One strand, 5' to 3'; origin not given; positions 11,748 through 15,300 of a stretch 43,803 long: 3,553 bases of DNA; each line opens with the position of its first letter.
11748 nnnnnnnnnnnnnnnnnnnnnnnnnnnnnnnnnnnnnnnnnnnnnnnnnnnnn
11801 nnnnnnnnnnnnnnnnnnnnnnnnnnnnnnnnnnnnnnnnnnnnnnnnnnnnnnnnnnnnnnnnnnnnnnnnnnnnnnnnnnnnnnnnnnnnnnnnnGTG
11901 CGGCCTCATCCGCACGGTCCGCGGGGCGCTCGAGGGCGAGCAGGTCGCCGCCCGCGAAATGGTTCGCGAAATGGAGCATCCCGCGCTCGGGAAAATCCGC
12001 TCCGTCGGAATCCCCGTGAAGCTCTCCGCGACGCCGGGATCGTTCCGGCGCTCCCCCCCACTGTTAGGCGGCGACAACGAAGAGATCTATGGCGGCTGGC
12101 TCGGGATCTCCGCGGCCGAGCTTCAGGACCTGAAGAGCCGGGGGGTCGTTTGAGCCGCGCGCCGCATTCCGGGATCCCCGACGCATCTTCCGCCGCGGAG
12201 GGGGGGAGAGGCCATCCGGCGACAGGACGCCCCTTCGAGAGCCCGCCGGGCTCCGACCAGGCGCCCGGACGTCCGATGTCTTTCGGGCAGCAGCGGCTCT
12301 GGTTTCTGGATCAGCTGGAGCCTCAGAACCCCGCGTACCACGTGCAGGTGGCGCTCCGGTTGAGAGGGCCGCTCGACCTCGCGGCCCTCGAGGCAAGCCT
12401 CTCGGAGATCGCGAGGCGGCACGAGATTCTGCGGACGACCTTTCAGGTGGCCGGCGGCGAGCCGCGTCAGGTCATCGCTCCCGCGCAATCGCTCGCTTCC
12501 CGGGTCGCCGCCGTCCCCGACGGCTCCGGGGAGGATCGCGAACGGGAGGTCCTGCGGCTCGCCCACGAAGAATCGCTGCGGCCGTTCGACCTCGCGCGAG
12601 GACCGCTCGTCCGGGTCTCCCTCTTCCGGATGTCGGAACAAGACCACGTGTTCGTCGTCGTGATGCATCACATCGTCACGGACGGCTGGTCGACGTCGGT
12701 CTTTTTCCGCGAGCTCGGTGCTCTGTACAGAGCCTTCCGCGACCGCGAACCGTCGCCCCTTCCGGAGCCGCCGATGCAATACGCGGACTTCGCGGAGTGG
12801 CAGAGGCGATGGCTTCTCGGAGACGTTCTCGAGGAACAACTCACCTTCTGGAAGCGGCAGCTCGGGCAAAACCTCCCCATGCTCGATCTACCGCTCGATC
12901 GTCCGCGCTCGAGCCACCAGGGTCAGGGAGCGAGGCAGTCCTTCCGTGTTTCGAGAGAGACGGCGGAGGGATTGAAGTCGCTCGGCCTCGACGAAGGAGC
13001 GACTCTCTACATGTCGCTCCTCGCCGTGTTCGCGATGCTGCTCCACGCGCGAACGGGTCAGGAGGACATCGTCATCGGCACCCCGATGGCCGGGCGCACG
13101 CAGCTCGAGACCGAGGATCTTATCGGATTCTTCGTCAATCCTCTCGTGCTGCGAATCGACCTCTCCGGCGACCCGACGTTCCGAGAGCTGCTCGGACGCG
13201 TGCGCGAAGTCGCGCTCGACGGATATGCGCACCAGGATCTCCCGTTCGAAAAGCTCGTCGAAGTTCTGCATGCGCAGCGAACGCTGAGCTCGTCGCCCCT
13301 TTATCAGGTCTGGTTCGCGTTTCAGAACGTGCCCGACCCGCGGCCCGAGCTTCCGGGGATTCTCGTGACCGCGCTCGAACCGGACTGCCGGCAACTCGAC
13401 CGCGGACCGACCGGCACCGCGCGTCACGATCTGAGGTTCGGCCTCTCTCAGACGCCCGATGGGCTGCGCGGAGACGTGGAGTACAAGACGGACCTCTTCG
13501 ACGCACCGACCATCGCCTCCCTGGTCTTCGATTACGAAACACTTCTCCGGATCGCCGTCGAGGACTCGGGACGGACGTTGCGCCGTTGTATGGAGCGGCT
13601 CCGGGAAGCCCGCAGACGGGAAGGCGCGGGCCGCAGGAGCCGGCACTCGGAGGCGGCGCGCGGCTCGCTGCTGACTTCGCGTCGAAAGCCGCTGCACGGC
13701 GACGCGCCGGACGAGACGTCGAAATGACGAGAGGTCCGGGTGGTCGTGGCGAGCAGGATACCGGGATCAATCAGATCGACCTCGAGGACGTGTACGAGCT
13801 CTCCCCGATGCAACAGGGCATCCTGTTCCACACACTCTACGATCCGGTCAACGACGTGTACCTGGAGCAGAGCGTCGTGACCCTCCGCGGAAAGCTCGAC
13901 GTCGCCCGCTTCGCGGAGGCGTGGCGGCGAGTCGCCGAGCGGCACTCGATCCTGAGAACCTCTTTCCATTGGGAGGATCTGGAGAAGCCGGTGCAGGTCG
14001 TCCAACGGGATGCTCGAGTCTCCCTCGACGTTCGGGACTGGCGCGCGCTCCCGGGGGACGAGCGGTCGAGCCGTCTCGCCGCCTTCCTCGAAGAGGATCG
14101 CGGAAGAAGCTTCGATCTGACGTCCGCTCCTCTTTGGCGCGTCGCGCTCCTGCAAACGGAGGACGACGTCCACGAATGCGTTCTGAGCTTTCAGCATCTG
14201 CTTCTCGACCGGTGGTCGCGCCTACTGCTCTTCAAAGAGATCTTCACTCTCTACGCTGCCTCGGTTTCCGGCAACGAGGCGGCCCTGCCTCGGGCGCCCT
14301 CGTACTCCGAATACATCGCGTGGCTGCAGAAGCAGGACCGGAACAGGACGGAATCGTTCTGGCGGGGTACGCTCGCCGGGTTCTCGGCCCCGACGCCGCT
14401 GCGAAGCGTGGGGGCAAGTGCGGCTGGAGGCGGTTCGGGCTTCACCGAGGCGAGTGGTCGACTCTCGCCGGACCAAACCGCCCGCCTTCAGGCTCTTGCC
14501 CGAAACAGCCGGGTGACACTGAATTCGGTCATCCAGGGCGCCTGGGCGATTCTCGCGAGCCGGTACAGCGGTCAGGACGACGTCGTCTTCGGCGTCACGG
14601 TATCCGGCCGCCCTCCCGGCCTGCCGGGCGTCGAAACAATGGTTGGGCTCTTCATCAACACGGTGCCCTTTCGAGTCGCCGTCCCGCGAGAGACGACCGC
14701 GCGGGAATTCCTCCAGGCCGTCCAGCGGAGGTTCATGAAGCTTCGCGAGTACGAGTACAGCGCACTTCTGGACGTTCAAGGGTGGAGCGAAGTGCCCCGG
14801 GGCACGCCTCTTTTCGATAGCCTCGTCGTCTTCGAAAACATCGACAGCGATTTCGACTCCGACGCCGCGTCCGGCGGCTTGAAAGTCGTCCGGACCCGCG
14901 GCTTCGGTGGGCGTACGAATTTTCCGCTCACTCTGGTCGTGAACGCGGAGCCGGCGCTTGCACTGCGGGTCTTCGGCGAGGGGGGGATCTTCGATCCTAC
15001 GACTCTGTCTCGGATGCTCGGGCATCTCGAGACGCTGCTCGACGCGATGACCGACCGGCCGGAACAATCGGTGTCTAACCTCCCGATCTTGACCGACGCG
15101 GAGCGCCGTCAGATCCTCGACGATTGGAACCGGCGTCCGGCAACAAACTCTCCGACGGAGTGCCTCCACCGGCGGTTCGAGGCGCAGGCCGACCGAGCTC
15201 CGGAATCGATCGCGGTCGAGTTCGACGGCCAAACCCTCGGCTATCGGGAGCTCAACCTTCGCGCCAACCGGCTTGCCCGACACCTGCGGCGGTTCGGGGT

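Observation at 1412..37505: Non-collinear hybrid NRPS/PKS assembly line with split modules and a beta-amino-forming PKS step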

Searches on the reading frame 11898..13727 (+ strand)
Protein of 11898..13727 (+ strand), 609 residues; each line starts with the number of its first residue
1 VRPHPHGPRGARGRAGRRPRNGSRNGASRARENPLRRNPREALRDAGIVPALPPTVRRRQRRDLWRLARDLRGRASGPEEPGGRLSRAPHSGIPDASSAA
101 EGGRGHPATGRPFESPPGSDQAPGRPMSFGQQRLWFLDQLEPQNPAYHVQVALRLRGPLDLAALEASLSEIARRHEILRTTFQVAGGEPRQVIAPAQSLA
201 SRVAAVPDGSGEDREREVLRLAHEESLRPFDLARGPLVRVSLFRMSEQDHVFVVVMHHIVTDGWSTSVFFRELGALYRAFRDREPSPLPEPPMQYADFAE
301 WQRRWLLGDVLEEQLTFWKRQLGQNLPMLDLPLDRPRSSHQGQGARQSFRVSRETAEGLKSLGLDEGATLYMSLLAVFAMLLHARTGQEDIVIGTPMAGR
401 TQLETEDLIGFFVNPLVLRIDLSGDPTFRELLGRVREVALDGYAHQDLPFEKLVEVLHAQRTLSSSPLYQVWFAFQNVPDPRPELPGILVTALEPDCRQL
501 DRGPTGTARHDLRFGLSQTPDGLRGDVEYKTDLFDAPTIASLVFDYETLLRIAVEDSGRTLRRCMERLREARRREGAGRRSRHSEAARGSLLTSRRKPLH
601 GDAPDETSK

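Call 3: search_protein_families(library=pfam, proteins=[window:11898-13727:+], max_evalue=0.001)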
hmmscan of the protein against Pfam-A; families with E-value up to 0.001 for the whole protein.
window:11898-13727:+ (609 aa): 1 family
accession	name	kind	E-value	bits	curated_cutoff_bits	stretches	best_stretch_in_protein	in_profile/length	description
PF00668.25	Condensation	-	3.2e-101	339.7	30.6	1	126-558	6-438/456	Condensation domain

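Call 10: search_protein_families(library=ncbifam, proteins=[window:12150-13727:+], max_evalue=0.00001)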
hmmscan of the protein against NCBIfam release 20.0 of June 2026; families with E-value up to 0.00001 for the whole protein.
window:12150-13727:+ (525 aa): 5 families
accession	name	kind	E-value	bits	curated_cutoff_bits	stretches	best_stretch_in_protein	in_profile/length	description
NF004282.0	PRK05691.1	subfamily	5.3e-109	364.6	4090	1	41-477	1729-2159/4334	non-ribosomal peptide synthase/polyketide synthase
NF047350.1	aureusi_NRPS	equivalog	6.7e-61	205.6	2500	1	30-474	984-1402/2373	aureusimine non-ribosomal peptide synthetase AusA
NF038078.1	NRPS_MxcG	equivalog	4e-25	87.3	2300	1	40-347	4-304/1442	myxochelin non-ribosomal peptide synthetase MxcG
NF007605.2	PRK10252.1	equivalog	4.2e-10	37.8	2400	1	42-243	5-204/1292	enterobactin non-ribosomal peptide synthetase EntF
TIGR03443.1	alpha_am_amid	equivalog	2.5e-08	31.8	1030.1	1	234-388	2-139/1390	L-aminoadipate-semialdehyde dehydrogenase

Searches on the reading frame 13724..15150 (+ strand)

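Call 55: search_protein_families(library=ncbifam, proteins=[window:13724-15150:+], max_evalue=1e-10)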
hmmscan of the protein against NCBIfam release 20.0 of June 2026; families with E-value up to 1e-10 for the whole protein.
window:13724-15150:+ (475 aa): 4 families
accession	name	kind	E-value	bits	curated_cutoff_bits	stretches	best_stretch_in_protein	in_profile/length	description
NF004282.0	PRK05691.1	subfamily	3.4e-112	375.2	4090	1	17-470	3251-3711/4334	non-ribosomal peptide synthase/polyketide synthase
NF041803.1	NRPS_SolG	exception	3e-52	177.4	2200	1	19-470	107-552/1163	solanimycin non-ribosomal peptide synthetase SolG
NF038078.1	NRPS_MxcG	equivalog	7e-24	83.2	2300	1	22-340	3-315/1442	myxochelin non-ribosomal peptide synthetase MxcG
NF047350.1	aureusi_NRPS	equivalog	7.5e-19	66.2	2500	1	21-444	992-1399/2373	aureusimine non-ribosomal peptide synthetase AusA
